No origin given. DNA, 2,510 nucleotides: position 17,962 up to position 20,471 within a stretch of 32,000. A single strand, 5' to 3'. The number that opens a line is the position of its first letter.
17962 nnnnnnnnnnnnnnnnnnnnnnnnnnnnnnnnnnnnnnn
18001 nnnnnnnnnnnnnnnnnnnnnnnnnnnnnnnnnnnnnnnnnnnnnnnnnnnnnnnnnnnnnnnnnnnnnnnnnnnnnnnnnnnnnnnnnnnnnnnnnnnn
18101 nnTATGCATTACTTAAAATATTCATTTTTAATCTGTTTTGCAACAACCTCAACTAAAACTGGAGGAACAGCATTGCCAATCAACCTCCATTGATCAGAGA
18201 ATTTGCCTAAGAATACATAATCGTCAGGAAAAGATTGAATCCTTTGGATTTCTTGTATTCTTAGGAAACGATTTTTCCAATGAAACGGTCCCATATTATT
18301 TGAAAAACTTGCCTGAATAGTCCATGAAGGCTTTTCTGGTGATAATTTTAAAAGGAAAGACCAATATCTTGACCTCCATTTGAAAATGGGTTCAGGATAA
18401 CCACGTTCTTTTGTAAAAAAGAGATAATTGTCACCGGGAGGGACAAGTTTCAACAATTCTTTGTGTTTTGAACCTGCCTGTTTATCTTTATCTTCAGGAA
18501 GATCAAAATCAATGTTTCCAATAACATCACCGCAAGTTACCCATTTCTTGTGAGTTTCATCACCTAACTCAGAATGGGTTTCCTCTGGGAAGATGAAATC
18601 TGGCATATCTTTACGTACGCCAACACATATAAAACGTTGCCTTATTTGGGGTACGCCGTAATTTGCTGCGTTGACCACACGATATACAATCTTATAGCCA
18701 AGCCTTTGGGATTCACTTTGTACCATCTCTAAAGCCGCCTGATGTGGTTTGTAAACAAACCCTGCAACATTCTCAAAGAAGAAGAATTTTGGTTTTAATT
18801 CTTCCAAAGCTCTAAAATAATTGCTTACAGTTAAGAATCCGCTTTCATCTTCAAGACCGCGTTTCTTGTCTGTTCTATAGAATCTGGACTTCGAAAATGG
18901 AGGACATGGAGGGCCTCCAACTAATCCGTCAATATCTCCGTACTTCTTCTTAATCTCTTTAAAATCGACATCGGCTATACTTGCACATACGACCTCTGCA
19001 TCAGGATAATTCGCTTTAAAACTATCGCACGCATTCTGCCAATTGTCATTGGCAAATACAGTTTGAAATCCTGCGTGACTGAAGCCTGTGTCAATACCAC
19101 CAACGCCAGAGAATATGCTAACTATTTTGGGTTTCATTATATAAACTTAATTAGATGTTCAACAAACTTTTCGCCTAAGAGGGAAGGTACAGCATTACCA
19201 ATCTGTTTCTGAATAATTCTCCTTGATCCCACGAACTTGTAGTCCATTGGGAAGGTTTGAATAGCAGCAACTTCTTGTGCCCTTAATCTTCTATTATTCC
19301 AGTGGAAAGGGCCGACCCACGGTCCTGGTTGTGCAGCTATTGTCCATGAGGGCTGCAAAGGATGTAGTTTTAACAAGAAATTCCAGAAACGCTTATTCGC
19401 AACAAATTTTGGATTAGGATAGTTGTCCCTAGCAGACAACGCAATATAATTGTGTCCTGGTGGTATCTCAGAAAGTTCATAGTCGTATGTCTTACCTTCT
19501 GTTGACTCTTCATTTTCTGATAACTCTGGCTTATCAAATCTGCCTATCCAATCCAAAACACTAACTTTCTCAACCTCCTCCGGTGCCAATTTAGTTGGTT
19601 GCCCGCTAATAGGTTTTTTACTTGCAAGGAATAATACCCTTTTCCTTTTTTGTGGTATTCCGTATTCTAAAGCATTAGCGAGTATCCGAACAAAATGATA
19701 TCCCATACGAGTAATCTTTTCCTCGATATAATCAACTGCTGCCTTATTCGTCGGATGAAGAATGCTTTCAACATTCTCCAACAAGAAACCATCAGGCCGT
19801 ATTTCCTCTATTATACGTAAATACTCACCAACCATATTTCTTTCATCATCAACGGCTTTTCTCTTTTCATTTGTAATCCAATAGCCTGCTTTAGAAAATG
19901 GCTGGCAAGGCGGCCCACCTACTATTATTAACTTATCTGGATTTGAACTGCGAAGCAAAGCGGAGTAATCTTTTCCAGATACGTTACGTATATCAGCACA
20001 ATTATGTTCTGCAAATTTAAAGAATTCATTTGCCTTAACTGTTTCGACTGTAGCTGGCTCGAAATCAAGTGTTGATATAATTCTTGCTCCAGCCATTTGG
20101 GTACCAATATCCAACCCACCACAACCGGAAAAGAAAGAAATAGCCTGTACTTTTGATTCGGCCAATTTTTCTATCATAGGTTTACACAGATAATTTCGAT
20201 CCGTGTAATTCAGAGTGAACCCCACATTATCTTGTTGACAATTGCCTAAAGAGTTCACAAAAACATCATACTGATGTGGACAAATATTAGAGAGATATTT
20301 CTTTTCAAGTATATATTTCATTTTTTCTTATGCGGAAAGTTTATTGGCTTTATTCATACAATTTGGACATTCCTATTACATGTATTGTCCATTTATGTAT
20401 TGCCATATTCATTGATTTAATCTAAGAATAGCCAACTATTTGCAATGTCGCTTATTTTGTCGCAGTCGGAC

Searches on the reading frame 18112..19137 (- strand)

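Call 13: search_protein_families(library=padloc, proteins=[window:18112-19137:-], max_evalue=0.001)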
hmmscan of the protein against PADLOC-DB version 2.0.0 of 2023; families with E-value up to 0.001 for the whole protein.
window:18112-19137:- (342 aa): 62 families (the best 25 are shown)
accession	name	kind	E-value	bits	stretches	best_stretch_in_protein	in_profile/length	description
PDLC03378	MTase_II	-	1.6e-87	292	1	1-338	1-328/344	Type II methyltransferase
PDLC03234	MTase_II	-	1.1e-79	266.5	2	2-208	4-201/375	Type II methyltransferase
PDLC00026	DruM2|DruM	-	2.7e-76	255.3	1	2-338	4-316/336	DNA cytosine methylase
PDLC03326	MTase_II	-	2.8e-67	225.7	2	2-218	4-219/412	Type II methyltransferase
PDLC00033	DruM2|DruM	-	7.2e-66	220.9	1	4-338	23-362/368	DNA cytosine methylase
PDLC03272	MTase_II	-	7.7e-61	204.4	1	2-339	74-389/407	Type II methyltransferase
PDLC00027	DruM2|DruM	-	1.3e-57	193.9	2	4-207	13-207/361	DNA cytosine methylase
PDLC02650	DrmMII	-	3.9e-54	182.2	2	134-339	202-417/435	DrmMII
PDLC00031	DruM2|DruM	-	4.4e-54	181.9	2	4-211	13-211/361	DNA cytosine methylase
PDLC03307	MTase_II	-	3.1e-53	179.4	3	6-133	4-120/382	Type II methyltransferase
PDLC00030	DruM2|DruM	-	2.4e-47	159.9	2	2-179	5-189/380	DNA cytosine methylase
PDLC03237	MTase_II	-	8.9e-47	157.6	2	5-187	796-981/1036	Type II methyltransferase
PDLC02649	DrmMII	-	7.7e-43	145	2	62-196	108-236/422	DrmMII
PDLC02656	DrmMII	-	2.5e-42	143.4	2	3-224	5-247/491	DrmMII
PDLC03225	MTase_II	-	1.8e-38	130.7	3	4-132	9-144/615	Type II methyltransferase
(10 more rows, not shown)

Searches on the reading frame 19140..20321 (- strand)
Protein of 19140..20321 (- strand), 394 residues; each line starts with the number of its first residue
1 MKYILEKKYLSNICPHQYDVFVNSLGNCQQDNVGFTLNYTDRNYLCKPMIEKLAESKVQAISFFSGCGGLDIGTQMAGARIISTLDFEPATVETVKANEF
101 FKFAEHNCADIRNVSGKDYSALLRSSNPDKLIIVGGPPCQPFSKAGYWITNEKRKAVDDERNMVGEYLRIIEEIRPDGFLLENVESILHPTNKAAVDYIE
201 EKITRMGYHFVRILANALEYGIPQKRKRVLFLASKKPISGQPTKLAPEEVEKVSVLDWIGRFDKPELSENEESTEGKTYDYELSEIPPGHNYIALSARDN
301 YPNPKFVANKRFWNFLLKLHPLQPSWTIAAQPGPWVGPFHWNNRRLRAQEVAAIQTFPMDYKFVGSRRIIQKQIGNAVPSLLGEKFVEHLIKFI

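Call 13: search_protein_families(library=padloc, proteins=[window:19140-20321:-], max_evalue=0.001)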
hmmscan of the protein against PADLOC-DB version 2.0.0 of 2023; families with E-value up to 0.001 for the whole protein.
window:19140-20321:- (394 aa): 61 families (the best 25 are shown)
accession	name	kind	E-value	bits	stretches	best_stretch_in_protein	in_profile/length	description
PDLC03234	MTase_II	-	3.1e-72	241.9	2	56-274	3-214/375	Type II methyltransferase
PDLC03378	MTase_II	-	4.5e-71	237.9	1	57-393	2-329/344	Type II methyltransferase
PDLC00026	DruM2|DruM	-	2.8e-67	225.7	1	56-391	3-315/336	DNA cytosine methylase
PDLC00033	DruM2|DruM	-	1.7e-51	173.7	1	48-391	13-361/368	DNA cytosine methylase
PDLC03272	MTase_II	-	2.1e-51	173.4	1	36-392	53-388/407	Type II methyltransferase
PDLC03326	MTase_II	-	4.9e-49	165.6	2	56-276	3-226/412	Type II methyltransferase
PDLC03237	MTase_II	-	5.8e-41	138.3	2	54-239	791-973/1036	Type II methyltransferase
PDLC03307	MTase_II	-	8.9e-41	138.4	2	59-214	2-138/382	Type II methyltransferase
PDLC00027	DruM2|DruM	-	3.4e-40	136.5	2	55-238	9-175/361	DNA cytosine methylase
PDLC00031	DruM2|DruM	-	2.8e-39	133.3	2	50-236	5-173/361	DNA cytosine methylase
PDLC02649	DrmMII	-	4.6e-39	132.6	3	125-280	110-263/422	DrmMII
PDLC02650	DrmMII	-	2e-37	127.1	3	58-188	9-137/435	DrmMII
PDLC00030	DruM2|DruM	-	1.6e-36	124.3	1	55-240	3-190/380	DNA cytosine methylase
PDLC03225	MTase_II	-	4.8e-34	116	3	58-187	8-139/615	Type II methyltransferase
PDLC03270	MTase_II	-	1.3e-31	107.8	2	59-235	2-162/309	Type II methyltransferase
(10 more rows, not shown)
